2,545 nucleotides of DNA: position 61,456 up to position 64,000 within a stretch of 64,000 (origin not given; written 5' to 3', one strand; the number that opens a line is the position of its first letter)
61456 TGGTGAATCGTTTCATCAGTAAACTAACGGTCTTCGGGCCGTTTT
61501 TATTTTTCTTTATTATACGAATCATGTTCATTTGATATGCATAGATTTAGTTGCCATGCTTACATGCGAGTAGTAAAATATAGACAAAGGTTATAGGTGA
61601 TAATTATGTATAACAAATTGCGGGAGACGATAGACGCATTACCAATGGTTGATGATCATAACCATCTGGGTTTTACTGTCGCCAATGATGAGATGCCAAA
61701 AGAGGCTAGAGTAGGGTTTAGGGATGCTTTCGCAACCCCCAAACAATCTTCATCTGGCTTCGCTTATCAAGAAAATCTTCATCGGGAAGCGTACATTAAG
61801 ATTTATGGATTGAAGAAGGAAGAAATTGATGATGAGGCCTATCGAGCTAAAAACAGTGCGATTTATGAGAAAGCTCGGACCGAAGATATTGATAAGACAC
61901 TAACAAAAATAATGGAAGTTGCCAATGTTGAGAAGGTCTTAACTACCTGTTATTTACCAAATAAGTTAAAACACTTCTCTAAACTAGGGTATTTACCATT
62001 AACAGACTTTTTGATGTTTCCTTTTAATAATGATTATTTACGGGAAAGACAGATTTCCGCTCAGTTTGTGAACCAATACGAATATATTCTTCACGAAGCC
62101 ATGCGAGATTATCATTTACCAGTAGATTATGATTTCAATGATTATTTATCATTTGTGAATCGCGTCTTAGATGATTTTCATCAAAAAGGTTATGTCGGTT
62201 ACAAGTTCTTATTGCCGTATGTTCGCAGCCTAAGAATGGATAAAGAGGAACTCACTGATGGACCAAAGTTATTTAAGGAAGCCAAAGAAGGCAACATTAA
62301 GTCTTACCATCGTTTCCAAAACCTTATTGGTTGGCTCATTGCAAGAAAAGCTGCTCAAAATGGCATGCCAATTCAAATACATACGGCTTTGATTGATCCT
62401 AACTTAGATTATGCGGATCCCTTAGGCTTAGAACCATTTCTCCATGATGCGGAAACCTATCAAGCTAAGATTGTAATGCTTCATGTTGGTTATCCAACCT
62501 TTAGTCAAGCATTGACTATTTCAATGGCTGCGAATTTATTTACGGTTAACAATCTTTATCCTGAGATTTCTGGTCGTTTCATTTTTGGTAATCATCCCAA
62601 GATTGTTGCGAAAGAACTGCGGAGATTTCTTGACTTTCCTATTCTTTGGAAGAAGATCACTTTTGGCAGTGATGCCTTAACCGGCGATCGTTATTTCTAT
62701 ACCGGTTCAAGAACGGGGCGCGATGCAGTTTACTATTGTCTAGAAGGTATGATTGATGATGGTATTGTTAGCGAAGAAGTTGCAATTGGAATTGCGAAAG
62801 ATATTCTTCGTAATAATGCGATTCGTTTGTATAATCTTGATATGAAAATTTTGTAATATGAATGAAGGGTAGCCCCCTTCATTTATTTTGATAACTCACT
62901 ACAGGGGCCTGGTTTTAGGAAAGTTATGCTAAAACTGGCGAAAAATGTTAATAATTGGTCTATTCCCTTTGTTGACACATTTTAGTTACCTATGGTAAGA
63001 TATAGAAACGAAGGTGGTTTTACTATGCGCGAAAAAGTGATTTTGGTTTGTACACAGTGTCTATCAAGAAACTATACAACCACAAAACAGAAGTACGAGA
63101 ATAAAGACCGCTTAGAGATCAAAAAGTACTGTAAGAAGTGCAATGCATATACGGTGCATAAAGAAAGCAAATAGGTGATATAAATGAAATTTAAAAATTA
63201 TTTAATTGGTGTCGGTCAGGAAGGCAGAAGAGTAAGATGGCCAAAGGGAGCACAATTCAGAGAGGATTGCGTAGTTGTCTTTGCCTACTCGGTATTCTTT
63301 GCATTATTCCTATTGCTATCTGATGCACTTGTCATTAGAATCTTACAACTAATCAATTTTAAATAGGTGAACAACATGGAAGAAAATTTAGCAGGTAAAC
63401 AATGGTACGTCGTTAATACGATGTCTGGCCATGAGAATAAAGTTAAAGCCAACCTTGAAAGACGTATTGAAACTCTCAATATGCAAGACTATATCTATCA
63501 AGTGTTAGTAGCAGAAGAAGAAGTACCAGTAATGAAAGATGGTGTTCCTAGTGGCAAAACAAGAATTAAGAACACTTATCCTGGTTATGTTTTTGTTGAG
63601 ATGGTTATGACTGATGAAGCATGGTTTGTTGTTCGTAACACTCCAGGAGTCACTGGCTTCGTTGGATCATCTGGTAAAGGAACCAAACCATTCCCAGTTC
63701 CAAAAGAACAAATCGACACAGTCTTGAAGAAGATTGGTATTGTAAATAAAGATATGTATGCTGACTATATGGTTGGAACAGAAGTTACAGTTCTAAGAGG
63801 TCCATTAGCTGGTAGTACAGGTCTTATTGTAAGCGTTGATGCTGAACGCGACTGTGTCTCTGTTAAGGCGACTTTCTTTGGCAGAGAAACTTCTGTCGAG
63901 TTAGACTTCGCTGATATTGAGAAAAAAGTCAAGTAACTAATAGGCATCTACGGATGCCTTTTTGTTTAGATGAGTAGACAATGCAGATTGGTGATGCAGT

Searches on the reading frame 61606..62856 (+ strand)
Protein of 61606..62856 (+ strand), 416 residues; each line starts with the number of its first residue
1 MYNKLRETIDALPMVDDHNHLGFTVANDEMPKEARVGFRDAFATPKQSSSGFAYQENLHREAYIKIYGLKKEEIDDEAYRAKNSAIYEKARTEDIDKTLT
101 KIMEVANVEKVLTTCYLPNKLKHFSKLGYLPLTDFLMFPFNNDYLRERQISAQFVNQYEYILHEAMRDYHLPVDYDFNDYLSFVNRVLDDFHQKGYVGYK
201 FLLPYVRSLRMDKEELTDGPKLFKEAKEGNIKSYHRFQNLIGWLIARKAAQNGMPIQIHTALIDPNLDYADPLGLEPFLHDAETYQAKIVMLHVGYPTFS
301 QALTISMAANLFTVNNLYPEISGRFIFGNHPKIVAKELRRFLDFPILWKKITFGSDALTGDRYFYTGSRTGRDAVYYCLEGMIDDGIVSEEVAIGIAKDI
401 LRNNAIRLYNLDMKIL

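Call 7: search_protein_families(library=pfam, proteins=[window:61606-62856:+])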
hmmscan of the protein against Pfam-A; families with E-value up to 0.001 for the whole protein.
window:61606-62856:+ (416 aa): 1 family
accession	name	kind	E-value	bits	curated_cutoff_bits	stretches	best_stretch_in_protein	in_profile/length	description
PF04909.20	Amidohydro_2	-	6.4e-08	33.1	26.4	1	243-411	128-289/289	Amidohydrolase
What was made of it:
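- Checked: The flanking genes are a divergent HD-domain gene (60523-61197, minus strand) and an Amidohydro_2 gene (61606-62856, plus strand) (call 7).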

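Call 8: search_protein_families(library=ncbifam, proteins=[window:61606-62856:+])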
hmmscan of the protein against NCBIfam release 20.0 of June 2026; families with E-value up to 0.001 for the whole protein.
window:61606-62856:+ (416 aa): 0 families

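Call 9: find_encoding_contigs(protein=window:61606-62856:+, flank=3000, max_places=6)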
Protein window:61606-62856:+ (416 aa): 1 contig read that carries it; 1 place shown.
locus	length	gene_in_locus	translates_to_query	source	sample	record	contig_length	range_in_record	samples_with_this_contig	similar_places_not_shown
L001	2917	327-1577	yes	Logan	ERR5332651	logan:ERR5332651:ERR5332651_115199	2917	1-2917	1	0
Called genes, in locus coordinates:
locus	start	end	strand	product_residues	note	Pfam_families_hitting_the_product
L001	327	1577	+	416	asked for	PF04909:Amidohydro_2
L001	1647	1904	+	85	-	PF00471:Ribosomal_L33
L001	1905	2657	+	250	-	PF00584:SecE, PF02357:NusG, PF00467:KOW (faint)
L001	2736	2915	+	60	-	?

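Call 10: find_homologous_proteins(query=window:61606-62856:+, max_evalue=1e-10)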
Query window:61606-62856:+ (416 aa): 12 proteins with E <= 1e-10 among 2620 candidates.
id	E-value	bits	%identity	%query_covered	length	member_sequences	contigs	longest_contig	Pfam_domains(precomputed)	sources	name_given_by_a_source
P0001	2.8e-282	954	100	100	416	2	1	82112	PF04909.21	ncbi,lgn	-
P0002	1.7e-127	444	49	100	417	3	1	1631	PF04909.21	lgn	-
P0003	6.9e-126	439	49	100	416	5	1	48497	PF04909.21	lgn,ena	-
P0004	3.2e-123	430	49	100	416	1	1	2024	PF04909.21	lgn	-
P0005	7.6e-118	412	47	100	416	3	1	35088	PF04909.21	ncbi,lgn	-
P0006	1.0e-116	408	46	100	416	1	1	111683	PF04909.21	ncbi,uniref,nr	ncbi:amidohydrolase family protein [Fusibacter paucivorans]|uniref:Amidohydrolase family protein n=1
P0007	1.5e-115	405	47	100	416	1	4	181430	PF04909.21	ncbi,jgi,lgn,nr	ncbi:MAG: uncharacterized protein PWP51_24 [Clostridiales bacterium]|jgi:hypothetical protein|nr:unc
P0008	2.8e-98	348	42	100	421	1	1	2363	PF04909.21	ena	-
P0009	6.9e-98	346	43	99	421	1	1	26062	PF04909.21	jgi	-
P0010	8.6e-97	343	42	99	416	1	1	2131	PF04909.21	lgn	-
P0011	5.5e-96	340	46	78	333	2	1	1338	PF04909.21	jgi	jgi:hypothetical protein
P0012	2.7e-78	282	39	87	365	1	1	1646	PF04909.21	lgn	-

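Call 14: find_encoding_contigs(protein=P0003, flank=4000, max_places=3)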
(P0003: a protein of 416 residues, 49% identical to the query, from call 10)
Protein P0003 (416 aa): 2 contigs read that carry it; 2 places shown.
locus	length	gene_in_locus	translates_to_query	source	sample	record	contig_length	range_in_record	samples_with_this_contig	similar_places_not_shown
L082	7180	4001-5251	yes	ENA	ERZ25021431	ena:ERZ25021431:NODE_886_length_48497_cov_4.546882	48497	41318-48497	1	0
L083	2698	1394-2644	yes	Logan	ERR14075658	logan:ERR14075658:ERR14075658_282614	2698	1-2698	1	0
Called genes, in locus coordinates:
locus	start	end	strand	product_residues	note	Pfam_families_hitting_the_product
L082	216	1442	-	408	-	-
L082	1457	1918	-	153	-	PF04542:Sigma70_r2, PF07638:Sigma70_ECF (faint), PF04545:Sigma70_r4, PF08281:Sigma70_r4_2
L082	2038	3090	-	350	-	PF13180:PDZ_2 (weak), PF17820:PDZ_6, PF05580:Peptidase_S55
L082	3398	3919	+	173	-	PF20122:DUF6512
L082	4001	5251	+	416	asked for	PF04909:Amidohydro_2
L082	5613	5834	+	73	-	PF13443:HTH_26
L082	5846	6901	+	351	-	PF01170:UPF0020 (faint), PF01555:N6_N4_Mtase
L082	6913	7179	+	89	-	?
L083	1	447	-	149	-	?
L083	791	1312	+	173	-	PF20122:DUF6512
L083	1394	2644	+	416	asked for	PF04909:Amidohydro_2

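Call 15: find_encoding_contigs(protein=P0005, flank=4000, max_places=3)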
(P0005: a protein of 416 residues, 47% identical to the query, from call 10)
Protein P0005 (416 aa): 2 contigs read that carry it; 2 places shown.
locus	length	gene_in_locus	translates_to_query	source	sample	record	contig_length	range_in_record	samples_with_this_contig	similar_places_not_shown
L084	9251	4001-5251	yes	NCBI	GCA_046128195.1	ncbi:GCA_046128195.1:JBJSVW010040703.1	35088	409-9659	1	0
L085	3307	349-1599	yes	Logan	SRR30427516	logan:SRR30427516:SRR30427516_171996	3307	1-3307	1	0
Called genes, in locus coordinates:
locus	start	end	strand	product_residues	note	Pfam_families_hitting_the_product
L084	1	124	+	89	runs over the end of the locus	PF06257:VEG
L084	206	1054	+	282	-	PF00288:GHMP_kinases_N, PF08544:GHMP_kinases_C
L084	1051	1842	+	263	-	PF01177:Asp_Glu_race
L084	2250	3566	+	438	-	-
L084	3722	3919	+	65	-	PF00126:HTH_1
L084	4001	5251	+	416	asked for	PF04909:Amidohydro_2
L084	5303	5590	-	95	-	PF06961:DUF1294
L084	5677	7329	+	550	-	PF00270:DEAD, PF04851:ResIII (weak), PF00271:Helicase_C, PF03880:DbpA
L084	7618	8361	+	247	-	PF00588:SpoU_methylase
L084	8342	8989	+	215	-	PF00702:Hydrolase, PF13419:HAD_2, PF13242:Hydrolase_like (weak)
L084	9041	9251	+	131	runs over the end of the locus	PF14242:DUF4342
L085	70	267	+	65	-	PF00126:HTH_1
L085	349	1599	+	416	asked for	PF04909:Amidohydro_2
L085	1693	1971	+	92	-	-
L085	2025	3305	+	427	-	?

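Call 16: find_encoding_contigs(protein=P0007, flank=4000, max_places=3)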
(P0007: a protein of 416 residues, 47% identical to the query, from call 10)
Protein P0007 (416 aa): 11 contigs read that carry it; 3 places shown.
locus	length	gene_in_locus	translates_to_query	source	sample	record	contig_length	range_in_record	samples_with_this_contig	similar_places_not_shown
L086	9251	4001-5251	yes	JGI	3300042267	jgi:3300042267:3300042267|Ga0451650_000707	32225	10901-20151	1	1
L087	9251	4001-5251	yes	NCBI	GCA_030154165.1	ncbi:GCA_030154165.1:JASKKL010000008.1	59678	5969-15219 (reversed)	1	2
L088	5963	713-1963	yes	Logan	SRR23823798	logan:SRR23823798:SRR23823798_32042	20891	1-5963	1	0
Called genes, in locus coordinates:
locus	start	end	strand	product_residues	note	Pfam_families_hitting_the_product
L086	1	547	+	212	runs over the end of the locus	-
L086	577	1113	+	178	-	PF02518:HATPase_c, PF13589:HATPase_c_3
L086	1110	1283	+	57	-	-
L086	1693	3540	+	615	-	PF00009:GTP_EFTU, PF01926:MMR_HSR1 (weak), PF22042:EF-G_D2, PF03144:GTP_EFTU_D2, PF00679:EFG_C, PF21018:BipA_C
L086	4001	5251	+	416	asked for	PF04909:Amidohydro_2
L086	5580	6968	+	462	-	PF13188:PAS_8 (faint), PF00158:Sigma54_activat, PF14532:Sigma54_activ_2, PF01078:Mg_chelatase (weak), PF00004:AAA, PF07728:AAA_5, PF13401:AAA_22 (weak), PF25601:AAA_lid_14, +1 more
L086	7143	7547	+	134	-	-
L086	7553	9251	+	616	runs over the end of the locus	PF18960:DUF5702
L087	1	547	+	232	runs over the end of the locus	PF02811:PHP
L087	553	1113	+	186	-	PF02518:HATPase_c, PF13589:HATPase_c_3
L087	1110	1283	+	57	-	-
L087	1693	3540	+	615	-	PF00009:GTP_EFTU, PF01926:MMR_HSR1 (weak), PF22042:EF-G_D2, PF03144:GTP_EFTU_D2, PF00679:EFG_C, PF21018:BipA_C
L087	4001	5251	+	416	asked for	PF04909:Amidohydro_2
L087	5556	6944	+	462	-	PF13188:PAS_8 (faint), PF00158:Sigma54_activat, PF14532:Sigma54_activ_2, PF01078:Mg_chelatase (weak), PF00004:AAA, PF07728:AAA_5, PF13401:AAA_22 (weak), PF25601:AAA_lid_14, +1 more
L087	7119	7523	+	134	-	-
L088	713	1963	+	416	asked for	PF04909:Amidohydro_2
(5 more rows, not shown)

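Call 74: search_protein_families(library=padloc, proteins=[window:61606-62856:+], max_evalue=0.01)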
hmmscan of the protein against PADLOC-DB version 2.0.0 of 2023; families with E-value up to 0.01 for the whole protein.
window:61606-62856:+ (416 aa): 0 families

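Call 75: find_encoding_contigs(protein=P0002, flank=2000, max_places=2)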
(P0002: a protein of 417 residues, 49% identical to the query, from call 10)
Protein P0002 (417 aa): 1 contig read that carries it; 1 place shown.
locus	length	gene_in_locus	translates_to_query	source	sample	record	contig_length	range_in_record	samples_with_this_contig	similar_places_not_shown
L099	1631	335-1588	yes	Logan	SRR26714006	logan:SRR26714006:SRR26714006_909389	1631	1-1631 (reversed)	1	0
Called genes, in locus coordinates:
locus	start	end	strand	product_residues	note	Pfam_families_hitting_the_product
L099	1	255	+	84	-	?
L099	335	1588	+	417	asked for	PF04909:Amidohydro_2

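Call 76: find_encoding_contigs(protein=P0004, flank=2000, max_places=2)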
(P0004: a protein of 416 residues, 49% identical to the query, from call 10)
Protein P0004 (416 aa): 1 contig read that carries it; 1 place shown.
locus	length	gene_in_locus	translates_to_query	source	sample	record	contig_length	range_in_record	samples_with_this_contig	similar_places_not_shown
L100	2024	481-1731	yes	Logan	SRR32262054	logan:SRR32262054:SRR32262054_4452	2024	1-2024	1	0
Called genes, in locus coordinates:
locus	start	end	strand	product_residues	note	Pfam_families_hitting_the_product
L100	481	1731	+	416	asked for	PF04909:Amidohydro_2 (weak)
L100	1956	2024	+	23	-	?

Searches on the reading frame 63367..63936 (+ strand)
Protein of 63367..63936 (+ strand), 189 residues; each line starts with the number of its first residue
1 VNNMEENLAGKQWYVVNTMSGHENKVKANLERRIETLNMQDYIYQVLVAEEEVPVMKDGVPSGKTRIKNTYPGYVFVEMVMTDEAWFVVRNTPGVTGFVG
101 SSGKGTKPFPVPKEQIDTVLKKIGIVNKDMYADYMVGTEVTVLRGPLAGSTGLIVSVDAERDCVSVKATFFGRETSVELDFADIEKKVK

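Call 11: find_related_loci(query=window:63367-63936:+, collection=genome_contigs, flank=7000)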
Query window:63367-63936:+ (189 aa) in genome_contigs; peptide patterns used: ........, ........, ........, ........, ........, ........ (x = any residue, [..] = any of these).
599 stretches matched a pattern (row limit reached: there are more); 546 encode a relative of the query (tblastn E <= 1e-3); the best 80 are kept; 80 distinct loci.
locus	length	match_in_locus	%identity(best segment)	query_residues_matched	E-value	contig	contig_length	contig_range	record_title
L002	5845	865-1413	78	3-186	1e-96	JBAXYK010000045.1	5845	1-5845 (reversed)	MAG: Bacilli bacterium isolate SO_2016_CLC_T1_15 scaffold21156_PH3_Jul14_2016, whole genome shotgun sequence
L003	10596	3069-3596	70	11-186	3e-86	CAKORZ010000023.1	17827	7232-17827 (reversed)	MAG: uncultured Bacilli bacterium isolate REFINED_METABAT215_TOP10_CONTIGS_1500_ASSEMBLY_K77_MERGED__Hadza_PheChl_Fiber-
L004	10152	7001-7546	70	4-186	4e-86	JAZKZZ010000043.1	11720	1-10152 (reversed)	MAG: Bacilli bacterium isolate T1900045082_TC20190076.MAGScoT_cleanbin_000019 SGB_4666_k141_889185, whole genome shotgun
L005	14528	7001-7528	70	11-186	2e-85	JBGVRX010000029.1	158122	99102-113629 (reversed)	MAG: Bacilli bacterium isolate fecal_MAG_130 fecal_MAG_130_contig_0029, whole genome shotgun sequence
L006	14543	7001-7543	68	1-186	6e-85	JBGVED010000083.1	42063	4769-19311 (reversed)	MAG: Bacilli bacterium isolate fecal_MAG_421 fecal_MAG_421_contig_0086, whole genome shotgun sequence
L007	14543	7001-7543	68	1-186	1e-84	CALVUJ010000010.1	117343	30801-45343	MAG: uncultured Bacilli bacterium isolate E27__bin352 genome assembly, contig: E27__k127_6477182, whole genome shotgun s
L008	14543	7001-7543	67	1-186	4e-83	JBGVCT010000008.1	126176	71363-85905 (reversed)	MAG: Bacilli bacterium isolate fecal_MAG_454 fecal_MAG_454_contig_0008, whole genome shotgun sequence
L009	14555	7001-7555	59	2-186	4e-73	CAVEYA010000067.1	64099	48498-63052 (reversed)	bacterium isolate H07631-L1_cleanbin_000038 genome assembly, contig: Spades_H07631-L1_contig_194, whole genome shotgun s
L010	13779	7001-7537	52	6-186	4e-61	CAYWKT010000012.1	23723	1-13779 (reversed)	MAG TPA_asm: uncultured Erysipelothrix sp. isolate SRP294416_co2_439 genome assembly, contig: NODE_1965_length_23723_cov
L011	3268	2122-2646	53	11-185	1e-59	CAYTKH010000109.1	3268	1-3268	MAG TPA_asm: uncultured Muribaculaceae bacterium isolate SRP287540_co2_278 genome assembly, contig: NODE_33402_length_32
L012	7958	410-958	52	2-186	3e-59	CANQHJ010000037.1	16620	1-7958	MAG: uncultured Bacilli bacterium isolate Lapin-030__bin52 genome assembly, contig: Lapin-030__NODE_4805_length_16620_co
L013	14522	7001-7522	56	11-186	4e-59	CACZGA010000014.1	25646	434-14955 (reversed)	MAG: uncultured Erysipelotrichaceae bacterium isolate RUG12586 genome assembly, contig: RUG12586_asm_14, whole genome sh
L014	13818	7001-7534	53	7-186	5e-59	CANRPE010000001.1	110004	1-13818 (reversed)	MAG: uncultured Bacilli bacterium isolate Lapin-018__bin61 genome assembly, contig: Lapin-018__NODE_128_length_110004_co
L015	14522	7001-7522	56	11-186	8e-59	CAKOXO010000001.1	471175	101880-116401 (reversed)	MAG: uncultured Bacilli bacterium isolate REFINED_METABAT215_TOP10_CONTIGS_1500_ASSEMBLY_K77_MERGED__Hadza_MoBio_hadza-E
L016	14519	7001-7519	54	11-185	6e-59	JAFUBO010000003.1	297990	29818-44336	MAG: Bacilli bacterium isolate RGIG4345 Roe_deer_Jejunum-1__c131, whole genome shotgun sequence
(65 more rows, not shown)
